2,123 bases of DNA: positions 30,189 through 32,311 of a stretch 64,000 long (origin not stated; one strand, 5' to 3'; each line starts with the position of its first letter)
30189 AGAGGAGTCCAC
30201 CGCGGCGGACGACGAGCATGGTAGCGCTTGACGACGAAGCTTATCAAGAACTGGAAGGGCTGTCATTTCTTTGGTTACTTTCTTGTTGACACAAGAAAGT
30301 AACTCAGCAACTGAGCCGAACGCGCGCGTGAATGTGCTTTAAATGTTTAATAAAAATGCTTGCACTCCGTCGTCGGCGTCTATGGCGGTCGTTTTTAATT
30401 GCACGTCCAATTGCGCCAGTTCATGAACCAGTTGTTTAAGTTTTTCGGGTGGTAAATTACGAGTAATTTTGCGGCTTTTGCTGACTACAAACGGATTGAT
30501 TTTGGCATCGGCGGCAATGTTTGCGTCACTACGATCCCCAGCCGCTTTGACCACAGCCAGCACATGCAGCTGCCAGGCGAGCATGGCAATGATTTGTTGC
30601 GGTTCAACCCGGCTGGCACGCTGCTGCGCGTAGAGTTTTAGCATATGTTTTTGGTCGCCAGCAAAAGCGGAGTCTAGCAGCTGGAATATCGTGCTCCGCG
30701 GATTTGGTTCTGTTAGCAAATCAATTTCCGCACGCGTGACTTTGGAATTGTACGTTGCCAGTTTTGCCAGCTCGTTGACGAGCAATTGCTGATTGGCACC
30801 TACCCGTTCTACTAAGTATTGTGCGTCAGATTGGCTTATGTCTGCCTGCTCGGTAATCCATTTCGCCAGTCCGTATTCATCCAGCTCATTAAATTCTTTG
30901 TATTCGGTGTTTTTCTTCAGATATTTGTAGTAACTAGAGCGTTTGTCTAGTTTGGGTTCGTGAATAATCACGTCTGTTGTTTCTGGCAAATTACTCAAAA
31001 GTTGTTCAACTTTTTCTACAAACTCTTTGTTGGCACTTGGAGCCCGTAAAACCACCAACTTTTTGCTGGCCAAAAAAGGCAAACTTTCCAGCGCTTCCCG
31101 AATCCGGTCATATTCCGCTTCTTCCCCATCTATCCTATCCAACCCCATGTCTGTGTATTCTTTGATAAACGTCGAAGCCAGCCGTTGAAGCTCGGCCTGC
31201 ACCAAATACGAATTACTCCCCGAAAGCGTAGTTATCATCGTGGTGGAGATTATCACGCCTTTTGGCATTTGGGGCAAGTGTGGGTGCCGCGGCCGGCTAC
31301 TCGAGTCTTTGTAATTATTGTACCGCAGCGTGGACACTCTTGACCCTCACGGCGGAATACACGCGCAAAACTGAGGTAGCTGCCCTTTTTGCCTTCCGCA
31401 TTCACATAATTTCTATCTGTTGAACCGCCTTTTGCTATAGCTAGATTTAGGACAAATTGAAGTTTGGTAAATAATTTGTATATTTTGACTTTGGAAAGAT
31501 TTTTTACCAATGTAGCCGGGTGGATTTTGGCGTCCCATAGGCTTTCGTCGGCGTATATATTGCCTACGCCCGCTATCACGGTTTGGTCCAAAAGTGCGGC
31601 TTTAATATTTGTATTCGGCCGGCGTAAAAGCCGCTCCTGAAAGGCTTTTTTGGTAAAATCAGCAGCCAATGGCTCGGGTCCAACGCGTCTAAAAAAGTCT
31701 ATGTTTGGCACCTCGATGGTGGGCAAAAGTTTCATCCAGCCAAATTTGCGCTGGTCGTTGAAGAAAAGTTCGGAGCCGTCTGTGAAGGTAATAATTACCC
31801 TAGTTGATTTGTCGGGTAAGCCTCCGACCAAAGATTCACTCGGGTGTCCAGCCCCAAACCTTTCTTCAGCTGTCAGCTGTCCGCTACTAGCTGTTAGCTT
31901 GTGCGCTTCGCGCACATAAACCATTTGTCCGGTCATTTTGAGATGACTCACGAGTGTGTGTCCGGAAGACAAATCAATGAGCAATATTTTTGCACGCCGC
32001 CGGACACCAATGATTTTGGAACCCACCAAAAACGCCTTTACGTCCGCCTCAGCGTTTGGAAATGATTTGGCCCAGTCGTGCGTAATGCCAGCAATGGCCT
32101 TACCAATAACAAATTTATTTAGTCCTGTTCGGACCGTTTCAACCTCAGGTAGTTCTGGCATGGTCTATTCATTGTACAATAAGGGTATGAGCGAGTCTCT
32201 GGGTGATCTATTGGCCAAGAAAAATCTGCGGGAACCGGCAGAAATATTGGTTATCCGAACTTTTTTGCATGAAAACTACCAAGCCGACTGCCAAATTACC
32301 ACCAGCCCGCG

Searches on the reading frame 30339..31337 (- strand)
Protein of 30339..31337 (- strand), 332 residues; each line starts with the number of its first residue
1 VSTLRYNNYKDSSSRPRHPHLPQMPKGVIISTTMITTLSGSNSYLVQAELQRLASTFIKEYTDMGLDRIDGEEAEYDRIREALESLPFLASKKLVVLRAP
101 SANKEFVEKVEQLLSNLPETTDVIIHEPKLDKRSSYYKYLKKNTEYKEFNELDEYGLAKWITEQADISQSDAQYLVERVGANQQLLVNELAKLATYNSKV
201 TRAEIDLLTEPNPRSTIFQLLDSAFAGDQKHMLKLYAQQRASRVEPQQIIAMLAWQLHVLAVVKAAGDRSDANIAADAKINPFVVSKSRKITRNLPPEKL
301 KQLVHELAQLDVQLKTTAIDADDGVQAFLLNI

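Call 16: search_protein_families(library=pfam, proteins=[window:30339-31337:-])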
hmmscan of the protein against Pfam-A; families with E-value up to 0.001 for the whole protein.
window:30339-31337:- (332 aa): 3 families
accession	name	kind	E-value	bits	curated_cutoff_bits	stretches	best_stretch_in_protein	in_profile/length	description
PF21694.2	DNA_pol3_delta_C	-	6.9e-22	78.2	27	1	215-331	2-120/121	DNA polymerase III delta subunit, C-terminal domain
PF06144.19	DNA_pol3_delta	-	4.1e-14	53.1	21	1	39-149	4-123/124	DNA polymerase III, delta subunit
PF12169.13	DNA_pol3_gamma3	-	0.00028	21.1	24.4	1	214-274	15-76/143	DNA polymerase III subunits gamma and tau domain III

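Call 17: find_encoding_contigs(protein=window:30339-31337:-, flank=3000, max_places=10)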
Protein window:30339-31337:- (332 aa): no gene with exactly this product is on record in the collection.

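Call 18: find_homologous_proteins(query=window:30339-31337:-)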
Query window:30339-31337:- (332 aa): 2646 proteins with E <= 0.001 among 6173 candidates; the best 120 are listed.
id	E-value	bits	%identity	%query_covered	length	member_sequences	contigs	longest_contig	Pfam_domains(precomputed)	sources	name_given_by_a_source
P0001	6.0e-186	635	100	90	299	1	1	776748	PF06144.20,PF21694.3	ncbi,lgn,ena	-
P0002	1.5e-156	538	87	87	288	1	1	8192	PF06144.20,PF21694.3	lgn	-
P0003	5.0e-152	524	80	90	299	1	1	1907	PF06144.20,PF21694.3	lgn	-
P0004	2.3e-149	515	76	94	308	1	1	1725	PF06144.20,PF21694.3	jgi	jgi:DNA polymerase-3 subunit delta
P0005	4.2e-149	514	78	90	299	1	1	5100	PF06144.20,PF21694.3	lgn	-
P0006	2.3e-148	512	81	87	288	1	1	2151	PF06144.20,PF21694.3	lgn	-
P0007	7.9e-148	510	77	90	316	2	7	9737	PF06144.20,PF21694.3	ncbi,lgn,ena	-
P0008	8.1e-147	507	78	90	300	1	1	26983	PF06144.20,PF21694.3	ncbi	-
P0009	6.5e-146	504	78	90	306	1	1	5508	PF06144.20,PF21694.3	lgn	-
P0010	4.6e-145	501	77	90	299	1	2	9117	PF06144.20,PF21694.3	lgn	-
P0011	9.0e-144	497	78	90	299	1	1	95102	PF06144.20,PF21694.3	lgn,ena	-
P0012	1.1e-143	496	78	87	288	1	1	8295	PF06144.20,PF21694.3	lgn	-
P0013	2.3e-143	495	77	90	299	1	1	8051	PF06144.20,PF21694.3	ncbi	-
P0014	1.3e-141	489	76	90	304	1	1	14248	PF06144.20,PF21694.3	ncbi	-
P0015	1.4e-141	489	75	90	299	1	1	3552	PF06144.20,PF21694.3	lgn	-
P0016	5.8e-141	487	76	90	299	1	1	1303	PF06144.20,PF21694.3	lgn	-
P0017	5.9e-141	487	75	90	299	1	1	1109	PF06144.20,PF21694.3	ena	-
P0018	2.1e-140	485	78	87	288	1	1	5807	PF06144.20,PF21694.3,PF12169.14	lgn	-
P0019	2.7e-140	485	75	90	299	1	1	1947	PF06144.20,PF21694.3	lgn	-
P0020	4.6e-140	484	74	90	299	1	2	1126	PF06144.20,PF21694.3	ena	-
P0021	4.1e-139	481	72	90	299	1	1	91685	PF06144.20,PF21694.3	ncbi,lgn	-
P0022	1.3e-138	480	74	90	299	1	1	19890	PF06144.20,PF21694.3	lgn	-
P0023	1.6e-136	473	72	90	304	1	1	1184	PF06144.20,PF21694.3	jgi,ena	-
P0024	7.0e-136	471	73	90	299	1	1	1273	PF06144.20,PF21694.3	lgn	-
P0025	1.3e-135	470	74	90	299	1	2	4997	PF06144.20,PF21694.3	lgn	-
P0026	1.3e-133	463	72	90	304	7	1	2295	PF06144.20,PF21694.3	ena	-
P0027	1.5e-133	463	71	90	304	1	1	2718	PF06144.20,PF21694.3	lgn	-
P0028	2.1e-133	463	72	87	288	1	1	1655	PF06144.20,PF21694.3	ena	-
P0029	2.4e-133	462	74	87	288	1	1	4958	PF06144.20,PF21694.3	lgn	-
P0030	9.1e-133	460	70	90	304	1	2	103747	PF06144.20,PF21694.3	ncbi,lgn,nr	ncbi:MAG TPA: DNA polymerase III subunit delta [Candidatus Saccharimonadales bacterium]|nr:DNA polym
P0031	1.8e-132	459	73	87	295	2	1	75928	PF06144.20,PF21694.3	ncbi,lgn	-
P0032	2.3e-132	459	70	90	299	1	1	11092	PF06144.20,PF21694.3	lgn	-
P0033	2.6e-132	459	72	90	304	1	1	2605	PF06144.20,PF21694.3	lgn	-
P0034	4.2e-132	458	71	90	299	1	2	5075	PF06144.20,PF21694.3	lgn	-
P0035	3.6e-131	455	70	90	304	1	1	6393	PF06144.20,PF21694.3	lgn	-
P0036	9.1e-130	451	68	90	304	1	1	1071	PF06144.20,PF21694.3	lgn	-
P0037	1.2e-129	450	68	90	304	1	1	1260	PF06144.20,PF21694.3,PF12169.14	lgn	-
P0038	1.9e-129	450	68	90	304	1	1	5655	PF06144.20,PF21694.3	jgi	jgi:DNA polymerase-3 subunit delta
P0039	1.6e-128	446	67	90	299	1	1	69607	PF06144.20,PF21694.3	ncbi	-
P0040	1.9e-128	446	70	90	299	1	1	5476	PF06144.20,PF21694.3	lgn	-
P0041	3.1e-128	446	69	90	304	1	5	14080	PF06144.20,PF21694.3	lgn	-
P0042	1.8e-127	443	71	87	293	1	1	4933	PF06144.20,PF21694.3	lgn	-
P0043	9.2e-127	441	71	90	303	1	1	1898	PF06144.20,PF21694.3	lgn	-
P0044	1.6e-126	440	68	90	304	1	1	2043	PF06144.20,PF21694.3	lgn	-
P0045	2.5e-126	439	68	90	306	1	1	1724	PF06144.20,PF21694.3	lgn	-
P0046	8.3e-126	438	77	81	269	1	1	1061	PF06144.20,PF21694.3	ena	-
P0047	7.5e-125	434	69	84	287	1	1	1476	PF06144.20,PF21694.3,PF12169.14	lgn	-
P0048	3.2e-124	432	68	87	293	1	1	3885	PF06144.20,PF21694.3,PF12169.14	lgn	-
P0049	3.9e-124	432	67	90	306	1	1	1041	PF06144.20,PF21694.3,PF12169.14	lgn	-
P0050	5.0e-124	432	67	90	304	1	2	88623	PF06144.20,PF21694.3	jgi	jgi:DNA polymerase III subunit delta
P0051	7.4e-124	431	68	90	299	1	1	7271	PF06144.20,PF21694.3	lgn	-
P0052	5.0e-123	428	66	90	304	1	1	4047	PF06144.20,PF21694.3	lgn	-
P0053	1.3e-122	427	67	90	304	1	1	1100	PF06144.20,PF21694.3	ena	-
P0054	3.8e-122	426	66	87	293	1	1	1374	PF06144.20,PF21694.3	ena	-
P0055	5.3e-122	425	65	90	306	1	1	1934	PF06144.20,PF21694.3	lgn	-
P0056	7.5e-122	425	66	90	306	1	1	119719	PF06144.20,PF21694.3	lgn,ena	-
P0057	8.0e-122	424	65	90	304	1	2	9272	PF06144.20,PF21694.3,PF12169.14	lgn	-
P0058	8.3e-122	424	67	90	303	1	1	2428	PF06144.20,PF21694.3,PF12169.14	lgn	-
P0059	9.2e-122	424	66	90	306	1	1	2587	PF06144.20,PF21694.3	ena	-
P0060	9.9e-122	424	69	87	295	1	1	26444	PF06144.20,PF21694.3,PF12169.14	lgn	-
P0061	2.8e-121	423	65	90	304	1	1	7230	PF06144.20,PF21694.3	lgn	-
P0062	3.0e-121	423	66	90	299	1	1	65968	PF06144.20,PF21694.3,PF12169.14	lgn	-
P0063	7.7e-121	421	66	90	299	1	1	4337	PF06144.20,PF21694.3,PF12169.14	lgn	-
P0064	1.0e-120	421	65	90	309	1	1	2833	PF06144.20,PF21694.3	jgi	-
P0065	1.4e-120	420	65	90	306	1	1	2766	PF06144.20,PF21694.3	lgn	-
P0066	8.6e-120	418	64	90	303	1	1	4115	PF06144.20,PF21694.3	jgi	jgi:DNA polymerase-3 subunit delta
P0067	3.7e-119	416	65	90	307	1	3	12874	PF06144.20,PF21694.3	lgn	-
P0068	4.4e-119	415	63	90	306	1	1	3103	PF06144.20,PF21694.3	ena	-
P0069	5.5e-119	415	64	90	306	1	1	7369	PF06144.20,PF21694.3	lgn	-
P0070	6.5e-119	415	63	90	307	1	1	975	PF06144.20,PF21694.3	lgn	-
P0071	6.5e-119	415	63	90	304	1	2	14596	PF06144.20,PF21694.3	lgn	-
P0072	1.9e-118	413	64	90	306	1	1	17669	PF06144.20,PF21694.3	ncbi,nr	ncbi:MAG TPA: DNA polymerase III subunit delta [Candidatus Limnocylindrales bacterium]|nr:DNA polyme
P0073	3.8e-118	412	67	86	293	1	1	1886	PF06144.20,PF21694.3,PF12169.14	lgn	-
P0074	2.2e-117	410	63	90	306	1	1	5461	PF06144.20,PF21694.3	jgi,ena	-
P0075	3.5e-117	409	63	90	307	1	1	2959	PF06144.20,PF21694.3,PF12169.14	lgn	-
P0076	3.5e-117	409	64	90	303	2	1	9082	PF06144.20,PF21694.3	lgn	-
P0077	1.0e-116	408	62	90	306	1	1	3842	PF06144.20,PF21694.3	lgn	-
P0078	2.6e-116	406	61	90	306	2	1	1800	PF06144.20,PF21694.3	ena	-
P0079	4.5e-116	406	63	90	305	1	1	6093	PF06144.20,PF21694.3,PF12169.14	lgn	-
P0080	1.5e-115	404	63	90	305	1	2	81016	PF06144.20,PF21694.3,PF12169.14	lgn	-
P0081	2.1e-115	403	63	90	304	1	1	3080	PF06144.20,PF21694.3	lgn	-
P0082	2.2e-115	403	61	90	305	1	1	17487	PF06144.20,PF21694.3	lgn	-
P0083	4.1e-115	402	62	90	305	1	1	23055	PF06144.20,PF21694.3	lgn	-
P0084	4.1e-115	402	62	90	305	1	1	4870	PF06144.20,PF21694.3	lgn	-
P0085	4.6e-115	402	64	90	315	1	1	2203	PF06144.20,PF21694.3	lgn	-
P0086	5.1e-115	402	62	90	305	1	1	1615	PF06144.20,PF21694.3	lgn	-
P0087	6.9e-115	402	62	90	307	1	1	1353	PF06144.20,PF21694.3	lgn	-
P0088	9.1e-115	401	61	90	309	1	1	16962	PF06144.20,PF21694.3,PF12169.14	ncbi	-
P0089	9.3e-115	401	66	87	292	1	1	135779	PF06144.20,PF21694.3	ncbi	-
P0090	1.1e-114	401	61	90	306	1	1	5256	PF06144.20,PF21694.3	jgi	jgi:DNA polymerase-3 subunit delta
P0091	1.8e-114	400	63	89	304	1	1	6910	PF06144.20,PF21694.3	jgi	jgi:DNA polymerase III subunit delta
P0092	2.5e-114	400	65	90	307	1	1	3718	PF06144.20,PF21694.3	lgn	-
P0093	2.6e-114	400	62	90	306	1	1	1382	PF06144.20,PF21694.3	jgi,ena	-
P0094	4.5e-114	399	64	89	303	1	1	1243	PF06144.20,PF21694.3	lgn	-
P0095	4.6e-114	399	64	90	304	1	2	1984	PF06144.20,PF21694.3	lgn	-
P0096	6.2e-114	399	62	90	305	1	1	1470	PF06144.20,PF21694.3,PF12169.14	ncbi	-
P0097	1.1e-113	398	62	90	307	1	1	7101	PF06144.20,PF21694.3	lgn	-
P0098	3.3e-113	396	61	90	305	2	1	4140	PF06144.20,PF21694.3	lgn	-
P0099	5.5e-113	395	63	90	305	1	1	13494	PF06144.20,PF21694.3,PF12169.14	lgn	-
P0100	7.5e-113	395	62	90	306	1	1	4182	PF06144.20,PF21694.3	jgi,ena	-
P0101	9.5e-113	395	63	90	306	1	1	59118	PF06144.20,PF21694.3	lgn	-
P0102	1.2e-112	394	62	90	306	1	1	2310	PF06144.20,PF21694.3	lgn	-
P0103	1.4e-112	394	63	90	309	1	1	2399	PF06144.20,PF21694.3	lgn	-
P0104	2.3e-112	393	61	90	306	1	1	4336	PF06144.20,PF21694.3,PF12169.14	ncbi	-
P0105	3.0e-112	393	66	83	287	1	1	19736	PF06144.20,PF21694.3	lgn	-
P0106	4.4e-112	393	60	93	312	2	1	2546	PF06144.20,PF21694.3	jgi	jgi:DNA polymerase III subunit delta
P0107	5.5e-112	392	62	90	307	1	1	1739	PF06144.20,PF21694.3,PF12169.14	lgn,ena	-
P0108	1.0e-111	391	67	81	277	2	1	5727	PF06144.20,PF21694.3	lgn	-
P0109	1.0e-111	391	61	92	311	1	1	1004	PF06144.20,PF21694.3,PF12169.14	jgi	jgi:DNA polymerase-3 subunit delta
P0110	1.7e-111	391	60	90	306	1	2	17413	PF06144.20,PF21694.3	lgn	-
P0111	1.7e-111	391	61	90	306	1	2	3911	PF06144.20,PF21694.3,PF12169.14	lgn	-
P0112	2.7e-111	390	61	90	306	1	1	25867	PF06144.20,PF21694.3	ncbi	-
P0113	4.2e-111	389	75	72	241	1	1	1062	PF06144.20,PF21694.3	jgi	jgi:DNA polymerase-3 subunit delta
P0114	7.6e-111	388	61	90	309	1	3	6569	PF06144.20,PF21694.3,PF12169.14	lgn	-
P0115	7.9e-111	388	61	90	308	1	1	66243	PF06144.20,PF21694.3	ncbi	-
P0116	8.6e-111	388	60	90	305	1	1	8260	PF06144.20,PF21694.3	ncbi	-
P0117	1.1e-110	388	61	90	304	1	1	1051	PF06144.20,PF21694.3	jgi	jgi:DNA polymerase-3 subunit delta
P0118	1.3e-110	388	62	90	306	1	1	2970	PF06144.20,PF21694.3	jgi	jgi:DNA polymerase III subunit delta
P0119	1.3e-110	388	80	68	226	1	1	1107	PF21694.3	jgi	jgi:DNA polymerase-3 subunit delta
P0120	1.6e-110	387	60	90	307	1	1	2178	PF06144.20,PF21694.3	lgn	-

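Call 19: find_encoding_contigs(protein=P0011, flank=2500, max_places=2)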
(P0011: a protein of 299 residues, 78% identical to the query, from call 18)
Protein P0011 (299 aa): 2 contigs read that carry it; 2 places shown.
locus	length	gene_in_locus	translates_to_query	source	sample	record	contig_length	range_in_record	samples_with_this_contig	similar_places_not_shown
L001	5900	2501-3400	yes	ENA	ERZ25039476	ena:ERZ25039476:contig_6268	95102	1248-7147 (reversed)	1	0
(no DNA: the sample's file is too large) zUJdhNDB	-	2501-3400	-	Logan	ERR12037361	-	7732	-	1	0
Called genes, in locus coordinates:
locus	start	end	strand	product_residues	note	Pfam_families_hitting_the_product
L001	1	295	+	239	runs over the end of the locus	PF00005:ABC_tran, PF13304:AAA_21 (weak)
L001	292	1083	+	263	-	PF12698:ABC2_membrane_3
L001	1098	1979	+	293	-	PF01149:Fapy_DNA_glyco, PF06831:H2TH, PF06827:zf-FPG_IleRS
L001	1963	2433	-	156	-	-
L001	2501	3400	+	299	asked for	PF06144:DNA_pol3_delta, PF21694:DNA_pol3_delta_C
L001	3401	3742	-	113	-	-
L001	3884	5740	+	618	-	-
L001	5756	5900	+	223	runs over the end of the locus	PF01509:TruB_N, PF16198:TruB_C_2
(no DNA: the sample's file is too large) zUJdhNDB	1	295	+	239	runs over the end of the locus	PF00005:ABC_tran, PF13304:AAA_21 (weak)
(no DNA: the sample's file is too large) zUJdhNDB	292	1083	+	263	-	PF12698:ABC2_membrane_3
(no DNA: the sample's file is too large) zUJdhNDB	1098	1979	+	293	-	PF01149:Fapy_DNA_glyco, PF06831:H2TH, PF06827:zf-FPG_IleRS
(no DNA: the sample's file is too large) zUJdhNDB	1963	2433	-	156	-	-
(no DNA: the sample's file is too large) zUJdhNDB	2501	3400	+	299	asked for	PF06144:DNA_pol3_delta, PF21694:DNA_pol3_delta_C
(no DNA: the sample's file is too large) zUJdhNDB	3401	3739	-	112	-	?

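Call 20: find_encoding_contigs(protein=P0030, flank=2500, max_places=2)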
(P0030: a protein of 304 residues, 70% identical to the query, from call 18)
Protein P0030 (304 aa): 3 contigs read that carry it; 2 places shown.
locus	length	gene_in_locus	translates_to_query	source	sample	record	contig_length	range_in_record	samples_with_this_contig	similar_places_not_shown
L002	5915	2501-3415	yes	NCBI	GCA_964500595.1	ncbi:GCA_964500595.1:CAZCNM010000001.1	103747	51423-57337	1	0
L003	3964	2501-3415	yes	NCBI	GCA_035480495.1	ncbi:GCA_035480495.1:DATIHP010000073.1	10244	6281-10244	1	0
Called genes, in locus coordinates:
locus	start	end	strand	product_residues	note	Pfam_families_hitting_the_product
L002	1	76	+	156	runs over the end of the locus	-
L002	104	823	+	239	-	PF00005:ABC_tran, PF02463:SMC_N (weak), PF13304:AAA_21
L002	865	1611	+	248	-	PF01061:ABC2_membrane (weak), PF12698:ABC2_membrane_3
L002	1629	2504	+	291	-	PF01149:Fapy_DNA_glyco, PF06831:H2TH, PF06827:zf-FPG_IleRS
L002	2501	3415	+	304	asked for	PF06144:DNA_pol3_delta, PF21694:DNA_pol3_delta_C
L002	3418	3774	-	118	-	PF01649:Ribosomal_S20p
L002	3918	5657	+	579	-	-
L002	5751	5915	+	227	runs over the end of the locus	PF01509:TruB_N, PF16198:TruB_C_2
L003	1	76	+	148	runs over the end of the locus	-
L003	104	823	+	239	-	PF00005:ABC_tran, PF02463:SMC_N (weak), PF13304:AAA_21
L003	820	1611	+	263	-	PF01061:ABC2_membrane, PF12698:ABC2_membrane_3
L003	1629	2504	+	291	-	PF01149:Fapy_DNA_glyco, PF06831:H2TH, PF06827:zf-FPG_IleRS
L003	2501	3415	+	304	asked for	PF06144:DNA_pol3_delta, PF21694:DNA_pol3_delta_C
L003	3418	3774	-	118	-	PF01649:Ribosomal_S20p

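Call 21: find_encoding_contigs(protein=P0056, flank=2500, max_places=2)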
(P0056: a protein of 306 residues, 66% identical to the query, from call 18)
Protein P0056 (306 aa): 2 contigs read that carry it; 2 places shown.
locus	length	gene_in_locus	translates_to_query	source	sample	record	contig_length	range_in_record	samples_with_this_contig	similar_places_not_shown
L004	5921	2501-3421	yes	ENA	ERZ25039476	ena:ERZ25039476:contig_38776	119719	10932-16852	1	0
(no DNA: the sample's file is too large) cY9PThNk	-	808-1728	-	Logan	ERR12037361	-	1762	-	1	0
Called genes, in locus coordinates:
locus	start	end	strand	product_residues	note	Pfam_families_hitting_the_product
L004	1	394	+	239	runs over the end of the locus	PF02463:SMC_N (faint), PF00005:ABC_tran, PF13304:AAA_21 (weak)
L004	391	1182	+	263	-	PF01061:ABC2_membrane, PF12698:ABC2_membrane_3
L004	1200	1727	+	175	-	PF01149:Fapy_DNA_glyco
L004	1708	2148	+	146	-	PF06831:H2TH, PF06827:zf-FPG_IleRS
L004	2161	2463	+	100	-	-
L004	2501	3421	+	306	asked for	PF06144:DNA_pol3_delta, PF21694:DNA_pol3_delta_C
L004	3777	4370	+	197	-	-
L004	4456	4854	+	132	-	PF13840:ACT_7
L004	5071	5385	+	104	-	-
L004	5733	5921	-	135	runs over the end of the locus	PF01649:Ribosomal_S20p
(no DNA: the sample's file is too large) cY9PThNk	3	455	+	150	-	?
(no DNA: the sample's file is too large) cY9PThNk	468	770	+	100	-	-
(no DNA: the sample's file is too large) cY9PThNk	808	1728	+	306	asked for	PF06144:DNA_pol3_delta, PF21694:DNA_pol3_delta_C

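Call 27: find_encoding_contigs(protein=P0001, flank=1500, max_places=3)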
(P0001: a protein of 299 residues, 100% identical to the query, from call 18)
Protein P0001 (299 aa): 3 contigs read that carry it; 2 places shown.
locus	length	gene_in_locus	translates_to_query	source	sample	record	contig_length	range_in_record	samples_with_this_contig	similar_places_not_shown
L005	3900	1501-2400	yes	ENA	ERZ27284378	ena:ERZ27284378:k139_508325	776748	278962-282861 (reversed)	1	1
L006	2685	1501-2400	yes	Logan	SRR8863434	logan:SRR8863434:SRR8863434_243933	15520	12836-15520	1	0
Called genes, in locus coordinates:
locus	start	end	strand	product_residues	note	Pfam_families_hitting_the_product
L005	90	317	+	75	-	-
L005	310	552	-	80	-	-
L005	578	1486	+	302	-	PF01149:Fapy_DNA_glyco, PF06831:H2TH, PF06827:zf-FPG_IleRS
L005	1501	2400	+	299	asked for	PF06144:DNA_pol3_delta, PF21694:DNA_pol3_delta_C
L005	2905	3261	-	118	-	PF01649:Ribosomal_S20p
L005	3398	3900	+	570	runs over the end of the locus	-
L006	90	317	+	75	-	-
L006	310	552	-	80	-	-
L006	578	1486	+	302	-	PF01149:Fapy_DNA_glyco, PF06831:H2TH, PF06827:zf-FPG_IleRS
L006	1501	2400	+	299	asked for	PF06144:DNA_pol3_delta, PF21694:DNA_pol3_delta_C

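Call 28: find_encoding_contigs(protein=P0002, flank=2500, max_places=3)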
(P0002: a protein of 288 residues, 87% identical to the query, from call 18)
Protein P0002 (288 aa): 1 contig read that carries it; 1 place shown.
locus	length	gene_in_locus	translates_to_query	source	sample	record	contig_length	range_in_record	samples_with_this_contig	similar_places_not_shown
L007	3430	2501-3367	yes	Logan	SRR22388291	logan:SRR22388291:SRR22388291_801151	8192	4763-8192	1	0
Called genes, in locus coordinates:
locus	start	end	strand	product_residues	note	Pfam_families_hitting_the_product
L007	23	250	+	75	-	-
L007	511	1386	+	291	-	PF01149:Fapy_DNA_glyco, PF06831:H2TH, PF06827:zf-FPG_IleRS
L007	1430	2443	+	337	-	-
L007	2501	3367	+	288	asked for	PF06144:DNA_pol3_delta, PF21694:DNA_pol3_delta_C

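Call 43: find_encoding_contigs(protein=P0006, flank=2500, max_places=3)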
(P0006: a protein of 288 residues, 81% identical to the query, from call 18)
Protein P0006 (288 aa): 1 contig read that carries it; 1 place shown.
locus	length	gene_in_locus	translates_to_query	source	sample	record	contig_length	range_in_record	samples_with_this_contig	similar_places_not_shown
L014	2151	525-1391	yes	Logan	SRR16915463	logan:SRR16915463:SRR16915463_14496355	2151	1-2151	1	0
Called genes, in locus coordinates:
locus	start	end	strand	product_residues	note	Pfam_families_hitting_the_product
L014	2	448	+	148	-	?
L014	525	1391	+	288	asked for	PF06144:DNA_pol3_delta, PF21694:DNA_pol3_delta_C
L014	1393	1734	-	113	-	PF01649:Ribosomal_S20p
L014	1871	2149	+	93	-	?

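Call 44: find_encoding_contigs(protein=P0003, flank=2500, max_places=3)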
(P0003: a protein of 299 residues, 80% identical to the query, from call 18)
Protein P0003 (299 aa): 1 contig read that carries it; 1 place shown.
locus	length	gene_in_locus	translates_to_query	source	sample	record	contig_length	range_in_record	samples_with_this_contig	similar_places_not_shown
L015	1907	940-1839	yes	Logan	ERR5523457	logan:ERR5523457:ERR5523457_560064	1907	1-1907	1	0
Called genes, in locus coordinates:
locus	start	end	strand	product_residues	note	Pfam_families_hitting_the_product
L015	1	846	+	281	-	?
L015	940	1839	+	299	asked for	PF06144:DNA_pol3_delta, PF21694:DNA_pol3_delta_C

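Call 57: search_protein_families(library=pfam, proteins=[L004:3777-4370:+, L004:4456-4854:+, L004:5071-5385:+, L004:2161-2463:+], max_evalue=0.1)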
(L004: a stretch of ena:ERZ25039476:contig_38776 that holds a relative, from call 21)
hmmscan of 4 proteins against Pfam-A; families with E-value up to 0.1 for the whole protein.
L004:3777-4370:+ (197 aa): 0 families

L004:4456-4854:+ (132 aa): 2 families
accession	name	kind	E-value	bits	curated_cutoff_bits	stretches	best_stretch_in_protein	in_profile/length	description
PF13840.12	ACT_7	-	3.1e-09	37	27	1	62-120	4-63/65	ACT domain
PF21631.3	A9CJY8-like_N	-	0.068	13.1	27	0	37-55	26-44/45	A9CJY8-like, N-terminal domain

L004:5071-5385:+ (104 aa): 2 families
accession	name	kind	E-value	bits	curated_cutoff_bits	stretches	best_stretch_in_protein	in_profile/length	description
PF06305.16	LapA_dom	-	0.048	14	28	0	6-29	17-40/64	Lipopolysaccharide assembly protein A domain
PF13129.11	DUF3953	-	0.066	13.4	22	1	61-99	2-41/41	Protein of unknown function (DUF3953)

L004:2161-2463:+ (100 aa): 0 families

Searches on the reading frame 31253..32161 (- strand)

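Call 16: search_protein_families(library=pfam, proteins=[window:31253-32161:-])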
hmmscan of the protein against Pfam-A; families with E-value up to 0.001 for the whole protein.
window:31253-32161:- (302 aa): 3 families
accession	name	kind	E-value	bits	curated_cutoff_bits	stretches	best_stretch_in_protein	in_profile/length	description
PF01149.29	Fapy_DNA_glyco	-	1.5e-29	103.5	25.5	1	1-143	1-117/117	Formamidopyrimidine-DNA glycosylase N-terminal domain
PF06831.19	H2TH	-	2.2e-26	92.1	34.7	1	160-248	1-88/93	Formamidopyrimidine-DNA glycosylase H2TH domain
PF06827.20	zf-FPG_IleRS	-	5.5e-11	42.5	21.3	1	273-301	1-29/30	Zinc finger found in FPG and IleRS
